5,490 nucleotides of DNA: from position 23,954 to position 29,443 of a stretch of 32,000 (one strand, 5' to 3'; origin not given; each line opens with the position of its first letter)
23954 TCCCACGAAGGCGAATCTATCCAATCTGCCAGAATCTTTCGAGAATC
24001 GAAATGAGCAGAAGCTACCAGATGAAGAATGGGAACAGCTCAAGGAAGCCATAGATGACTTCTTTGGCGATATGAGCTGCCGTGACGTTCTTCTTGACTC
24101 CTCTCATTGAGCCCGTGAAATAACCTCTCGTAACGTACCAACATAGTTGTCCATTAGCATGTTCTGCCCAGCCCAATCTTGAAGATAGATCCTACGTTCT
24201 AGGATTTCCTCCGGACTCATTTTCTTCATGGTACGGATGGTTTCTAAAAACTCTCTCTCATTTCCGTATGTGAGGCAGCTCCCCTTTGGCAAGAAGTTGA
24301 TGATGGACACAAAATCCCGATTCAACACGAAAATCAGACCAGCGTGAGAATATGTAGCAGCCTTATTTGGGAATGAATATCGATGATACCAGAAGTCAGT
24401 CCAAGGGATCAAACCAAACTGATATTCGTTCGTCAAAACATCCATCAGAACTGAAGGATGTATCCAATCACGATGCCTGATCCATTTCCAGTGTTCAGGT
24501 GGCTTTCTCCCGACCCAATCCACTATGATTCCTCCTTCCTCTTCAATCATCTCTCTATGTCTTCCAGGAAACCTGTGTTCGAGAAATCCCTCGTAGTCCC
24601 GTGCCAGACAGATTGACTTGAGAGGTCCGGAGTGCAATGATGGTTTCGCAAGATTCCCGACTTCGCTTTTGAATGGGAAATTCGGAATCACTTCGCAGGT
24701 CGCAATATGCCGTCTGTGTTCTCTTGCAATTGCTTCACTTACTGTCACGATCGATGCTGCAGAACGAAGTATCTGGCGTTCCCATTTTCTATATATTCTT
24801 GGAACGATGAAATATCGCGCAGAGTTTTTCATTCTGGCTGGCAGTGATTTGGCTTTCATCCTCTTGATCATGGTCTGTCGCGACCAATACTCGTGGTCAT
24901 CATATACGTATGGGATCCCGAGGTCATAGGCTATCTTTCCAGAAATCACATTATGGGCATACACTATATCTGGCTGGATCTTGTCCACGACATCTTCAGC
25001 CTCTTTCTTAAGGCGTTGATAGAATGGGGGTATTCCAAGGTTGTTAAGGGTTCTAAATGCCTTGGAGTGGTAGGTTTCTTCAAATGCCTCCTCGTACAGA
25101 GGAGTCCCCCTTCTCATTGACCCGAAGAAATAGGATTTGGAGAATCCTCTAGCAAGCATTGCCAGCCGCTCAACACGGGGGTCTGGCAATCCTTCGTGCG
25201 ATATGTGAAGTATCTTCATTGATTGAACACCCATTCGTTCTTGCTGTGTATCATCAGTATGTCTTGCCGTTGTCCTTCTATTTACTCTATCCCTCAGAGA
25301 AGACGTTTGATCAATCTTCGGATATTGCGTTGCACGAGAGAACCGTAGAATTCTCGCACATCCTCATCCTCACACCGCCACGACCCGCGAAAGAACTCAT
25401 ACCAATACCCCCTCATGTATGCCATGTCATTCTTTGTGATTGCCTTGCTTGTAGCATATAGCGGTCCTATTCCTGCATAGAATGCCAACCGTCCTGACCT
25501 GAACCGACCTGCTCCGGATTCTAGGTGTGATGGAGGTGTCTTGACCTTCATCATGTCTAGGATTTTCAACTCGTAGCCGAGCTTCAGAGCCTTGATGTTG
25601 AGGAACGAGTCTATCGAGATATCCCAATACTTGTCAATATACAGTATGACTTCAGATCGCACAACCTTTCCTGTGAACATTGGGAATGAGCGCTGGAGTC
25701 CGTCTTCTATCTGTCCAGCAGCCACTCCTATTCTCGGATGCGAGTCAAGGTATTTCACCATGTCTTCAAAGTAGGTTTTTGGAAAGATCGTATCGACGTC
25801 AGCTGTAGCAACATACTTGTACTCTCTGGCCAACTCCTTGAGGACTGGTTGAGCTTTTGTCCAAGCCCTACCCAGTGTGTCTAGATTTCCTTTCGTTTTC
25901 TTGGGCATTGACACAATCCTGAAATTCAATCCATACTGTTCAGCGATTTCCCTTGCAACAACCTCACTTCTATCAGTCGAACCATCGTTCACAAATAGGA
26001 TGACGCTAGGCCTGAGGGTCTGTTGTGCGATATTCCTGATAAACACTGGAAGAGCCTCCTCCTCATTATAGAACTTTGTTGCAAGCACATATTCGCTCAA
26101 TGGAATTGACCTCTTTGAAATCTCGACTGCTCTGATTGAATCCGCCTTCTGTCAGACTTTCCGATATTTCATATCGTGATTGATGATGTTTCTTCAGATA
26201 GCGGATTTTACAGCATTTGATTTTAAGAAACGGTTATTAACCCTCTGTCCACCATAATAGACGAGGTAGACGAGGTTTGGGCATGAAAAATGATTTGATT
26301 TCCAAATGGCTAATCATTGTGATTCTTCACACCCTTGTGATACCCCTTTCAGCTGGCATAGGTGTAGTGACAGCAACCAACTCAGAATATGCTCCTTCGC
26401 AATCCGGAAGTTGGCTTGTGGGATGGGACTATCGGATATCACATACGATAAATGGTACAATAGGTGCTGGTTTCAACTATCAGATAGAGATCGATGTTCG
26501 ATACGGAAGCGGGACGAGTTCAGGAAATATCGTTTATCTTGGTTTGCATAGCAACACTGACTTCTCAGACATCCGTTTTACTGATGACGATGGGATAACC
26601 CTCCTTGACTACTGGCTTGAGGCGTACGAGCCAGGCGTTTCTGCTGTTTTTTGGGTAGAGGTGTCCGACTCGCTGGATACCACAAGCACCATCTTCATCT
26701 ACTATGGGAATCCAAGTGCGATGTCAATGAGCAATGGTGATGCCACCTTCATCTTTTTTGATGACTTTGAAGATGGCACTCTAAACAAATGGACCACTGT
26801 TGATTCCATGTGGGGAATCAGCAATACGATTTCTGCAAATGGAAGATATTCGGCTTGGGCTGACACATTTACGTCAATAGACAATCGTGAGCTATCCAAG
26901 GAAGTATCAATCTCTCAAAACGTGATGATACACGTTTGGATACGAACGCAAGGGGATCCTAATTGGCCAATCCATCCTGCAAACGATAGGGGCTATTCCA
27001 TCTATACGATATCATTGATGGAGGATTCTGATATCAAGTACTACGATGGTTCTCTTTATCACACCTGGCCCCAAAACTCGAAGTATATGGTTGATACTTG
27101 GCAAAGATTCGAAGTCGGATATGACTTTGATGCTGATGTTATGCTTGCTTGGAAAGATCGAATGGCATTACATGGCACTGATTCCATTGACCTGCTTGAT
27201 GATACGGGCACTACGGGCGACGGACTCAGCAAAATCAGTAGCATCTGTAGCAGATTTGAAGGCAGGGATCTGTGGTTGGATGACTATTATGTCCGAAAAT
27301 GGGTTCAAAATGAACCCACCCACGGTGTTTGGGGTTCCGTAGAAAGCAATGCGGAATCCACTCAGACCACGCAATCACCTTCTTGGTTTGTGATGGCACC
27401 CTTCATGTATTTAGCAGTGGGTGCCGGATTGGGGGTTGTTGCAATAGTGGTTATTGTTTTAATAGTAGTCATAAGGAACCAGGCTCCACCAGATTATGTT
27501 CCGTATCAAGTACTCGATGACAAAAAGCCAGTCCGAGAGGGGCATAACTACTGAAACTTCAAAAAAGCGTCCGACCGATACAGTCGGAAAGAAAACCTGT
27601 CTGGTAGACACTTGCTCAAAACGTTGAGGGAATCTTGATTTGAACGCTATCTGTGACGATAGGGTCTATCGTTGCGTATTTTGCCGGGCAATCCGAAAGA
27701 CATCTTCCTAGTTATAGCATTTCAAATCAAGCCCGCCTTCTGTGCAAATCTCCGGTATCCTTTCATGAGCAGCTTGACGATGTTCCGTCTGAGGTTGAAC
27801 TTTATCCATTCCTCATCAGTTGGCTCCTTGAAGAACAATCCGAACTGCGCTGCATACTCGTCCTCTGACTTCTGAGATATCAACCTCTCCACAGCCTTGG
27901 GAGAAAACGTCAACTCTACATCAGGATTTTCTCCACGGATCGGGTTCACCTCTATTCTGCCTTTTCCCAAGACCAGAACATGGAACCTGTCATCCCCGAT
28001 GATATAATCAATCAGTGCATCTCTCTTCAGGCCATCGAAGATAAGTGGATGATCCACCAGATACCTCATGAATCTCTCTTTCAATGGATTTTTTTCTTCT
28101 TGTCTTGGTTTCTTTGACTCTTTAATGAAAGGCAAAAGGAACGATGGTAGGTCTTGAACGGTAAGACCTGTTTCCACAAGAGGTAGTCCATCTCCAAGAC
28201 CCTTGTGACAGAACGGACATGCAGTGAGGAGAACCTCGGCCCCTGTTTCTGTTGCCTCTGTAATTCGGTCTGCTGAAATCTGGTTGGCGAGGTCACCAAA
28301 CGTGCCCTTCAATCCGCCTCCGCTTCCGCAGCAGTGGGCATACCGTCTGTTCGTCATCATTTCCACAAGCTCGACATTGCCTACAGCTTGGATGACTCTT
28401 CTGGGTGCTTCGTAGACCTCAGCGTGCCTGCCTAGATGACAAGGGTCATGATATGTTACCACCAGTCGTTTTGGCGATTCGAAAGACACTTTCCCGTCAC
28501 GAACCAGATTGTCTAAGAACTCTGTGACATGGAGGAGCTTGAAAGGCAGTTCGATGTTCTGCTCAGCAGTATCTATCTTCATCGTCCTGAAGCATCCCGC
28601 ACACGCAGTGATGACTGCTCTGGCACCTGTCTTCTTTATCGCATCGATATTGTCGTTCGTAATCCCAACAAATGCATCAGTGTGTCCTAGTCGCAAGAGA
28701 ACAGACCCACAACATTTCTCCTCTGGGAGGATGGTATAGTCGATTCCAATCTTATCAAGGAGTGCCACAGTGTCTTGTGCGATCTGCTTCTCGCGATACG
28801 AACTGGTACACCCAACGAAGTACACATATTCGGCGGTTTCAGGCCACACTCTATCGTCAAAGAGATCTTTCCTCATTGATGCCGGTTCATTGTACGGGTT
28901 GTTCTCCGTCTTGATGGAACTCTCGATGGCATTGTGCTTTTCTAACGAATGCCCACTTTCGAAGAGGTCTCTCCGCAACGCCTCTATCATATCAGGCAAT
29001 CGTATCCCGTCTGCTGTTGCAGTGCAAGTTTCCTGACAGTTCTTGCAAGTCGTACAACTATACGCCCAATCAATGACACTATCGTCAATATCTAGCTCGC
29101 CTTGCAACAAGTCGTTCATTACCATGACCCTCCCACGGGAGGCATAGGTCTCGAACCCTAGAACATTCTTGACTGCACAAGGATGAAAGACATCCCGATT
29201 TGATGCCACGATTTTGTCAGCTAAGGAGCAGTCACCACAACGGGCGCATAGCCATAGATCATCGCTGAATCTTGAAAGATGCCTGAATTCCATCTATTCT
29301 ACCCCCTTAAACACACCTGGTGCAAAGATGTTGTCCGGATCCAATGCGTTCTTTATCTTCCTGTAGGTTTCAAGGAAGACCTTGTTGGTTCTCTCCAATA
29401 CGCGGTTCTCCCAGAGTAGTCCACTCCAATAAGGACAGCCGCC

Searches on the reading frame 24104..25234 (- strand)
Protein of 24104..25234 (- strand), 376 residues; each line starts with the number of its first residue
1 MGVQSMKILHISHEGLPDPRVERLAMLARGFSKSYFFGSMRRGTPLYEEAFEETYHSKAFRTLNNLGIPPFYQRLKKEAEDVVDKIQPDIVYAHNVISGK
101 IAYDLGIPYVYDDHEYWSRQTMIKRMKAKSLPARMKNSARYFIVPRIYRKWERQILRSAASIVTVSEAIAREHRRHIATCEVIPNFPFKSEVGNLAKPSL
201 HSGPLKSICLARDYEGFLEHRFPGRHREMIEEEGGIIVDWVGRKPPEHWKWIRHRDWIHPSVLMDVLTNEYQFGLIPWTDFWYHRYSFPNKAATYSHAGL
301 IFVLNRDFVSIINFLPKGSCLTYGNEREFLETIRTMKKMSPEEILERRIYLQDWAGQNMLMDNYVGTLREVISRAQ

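Call 14: search_protein_families(library=pfam, proteins=[window:24104-25234:-], max_evalue=0.001)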
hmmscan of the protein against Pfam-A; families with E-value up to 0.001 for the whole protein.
window:24104-25234:- (376 aa): 2 families
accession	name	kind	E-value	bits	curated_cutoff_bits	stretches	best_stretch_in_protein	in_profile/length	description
PF13439.12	Glyco_transf_4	-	3.7e-11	43.8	28.5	1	41-185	28-164/170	Glycosyltransferase Family 4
PF13579.12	Glyco_trans_4_4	-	5.4e-07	30.5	29.7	1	66-185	54-157/158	Glycosyl transferase 4-like domain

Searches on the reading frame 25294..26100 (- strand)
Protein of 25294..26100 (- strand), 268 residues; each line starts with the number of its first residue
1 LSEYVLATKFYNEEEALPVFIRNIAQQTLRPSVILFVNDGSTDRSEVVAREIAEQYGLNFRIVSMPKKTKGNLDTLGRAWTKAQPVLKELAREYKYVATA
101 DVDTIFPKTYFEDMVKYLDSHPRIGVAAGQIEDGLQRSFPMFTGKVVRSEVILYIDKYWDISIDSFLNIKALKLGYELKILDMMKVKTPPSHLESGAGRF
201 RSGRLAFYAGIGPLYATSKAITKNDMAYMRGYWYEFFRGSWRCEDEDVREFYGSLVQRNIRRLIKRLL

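Call 14: search_protein_families(library=pfam, proteins=[window:25294-26100:-], max_evalue=0.001)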
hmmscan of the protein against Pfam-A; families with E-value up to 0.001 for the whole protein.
window:25294-26100:- (268 aa): 1 family
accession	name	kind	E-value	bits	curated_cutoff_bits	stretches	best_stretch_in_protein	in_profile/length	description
PF00535.33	Glycos_transf_2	-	7.8e-15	55.6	23.3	1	10-130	6-115/168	Glycosyl transferase family 2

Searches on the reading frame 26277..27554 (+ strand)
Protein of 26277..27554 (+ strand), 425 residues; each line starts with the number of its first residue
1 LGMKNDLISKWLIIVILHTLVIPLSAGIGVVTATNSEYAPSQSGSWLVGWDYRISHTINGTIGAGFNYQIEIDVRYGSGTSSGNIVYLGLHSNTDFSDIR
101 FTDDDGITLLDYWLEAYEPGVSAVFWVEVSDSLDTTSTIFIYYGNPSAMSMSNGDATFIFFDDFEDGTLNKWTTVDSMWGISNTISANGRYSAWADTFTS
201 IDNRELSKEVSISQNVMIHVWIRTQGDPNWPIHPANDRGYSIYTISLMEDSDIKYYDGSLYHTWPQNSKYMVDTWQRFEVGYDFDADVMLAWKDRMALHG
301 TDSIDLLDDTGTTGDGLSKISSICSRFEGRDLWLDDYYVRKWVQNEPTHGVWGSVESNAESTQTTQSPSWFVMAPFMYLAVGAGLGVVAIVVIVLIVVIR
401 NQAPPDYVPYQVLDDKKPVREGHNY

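Call 14: search_protein_families(library=pfam, proteins=[window:26277-27554:+], max_evalue=0.001)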
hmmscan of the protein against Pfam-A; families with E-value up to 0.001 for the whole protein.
window:26277-27554:+ (425 aa): 1 family
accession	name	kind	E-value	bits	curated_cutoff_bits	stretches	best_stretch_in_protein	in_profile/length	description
PF10102.14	DUF2341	-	2.5e-23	82.8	23.4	1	95-174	1-83/84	Domain of unknown function (DUF2341)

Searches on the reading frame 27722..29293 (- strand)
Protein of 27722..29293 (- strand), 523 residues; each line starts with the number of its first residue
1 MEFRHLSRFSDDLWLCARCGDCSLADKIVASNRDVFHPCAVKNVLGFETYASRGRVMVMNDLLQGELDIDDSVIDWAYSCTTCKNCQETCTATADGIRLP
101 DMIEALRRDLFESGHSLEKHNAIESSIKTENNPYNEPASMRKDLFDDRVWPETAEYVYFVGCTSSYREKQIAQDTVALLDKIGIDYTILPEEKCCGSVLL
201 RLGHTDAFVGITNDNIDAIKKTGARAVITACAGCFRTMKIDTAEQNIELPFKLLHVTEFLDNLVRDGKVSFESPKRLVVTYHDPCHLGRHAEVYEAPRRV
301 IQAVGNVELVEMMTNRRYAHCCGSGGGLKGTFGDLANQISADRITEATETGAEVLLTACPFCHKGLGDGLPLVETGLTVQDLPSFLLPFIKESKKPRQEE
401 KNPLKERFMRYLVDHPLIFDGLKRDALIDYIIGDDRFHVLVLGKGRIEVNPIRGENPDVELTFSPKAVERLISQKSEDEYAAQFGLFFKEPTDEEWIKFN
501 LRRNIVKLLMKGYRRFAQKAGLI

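Call 14: search_protein_families(library=pfam, proteins=[window:27722-29293:-], max_evalue=0.001)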
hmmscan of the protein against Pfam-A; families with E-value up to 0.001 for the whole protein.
window:27722-29293:- (523 aa): 2 families
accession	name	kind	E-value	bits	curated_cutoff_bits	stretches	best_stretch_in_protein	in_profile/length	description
PF02754.22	CCG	-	1.6e-38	131.1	20.6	2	279-364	1-82/85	Cysteine-rich domain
PF13183.11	Fer4_8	-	4e-05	24.5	27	1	16-91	5-65/68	4Fe-4S dicluster domain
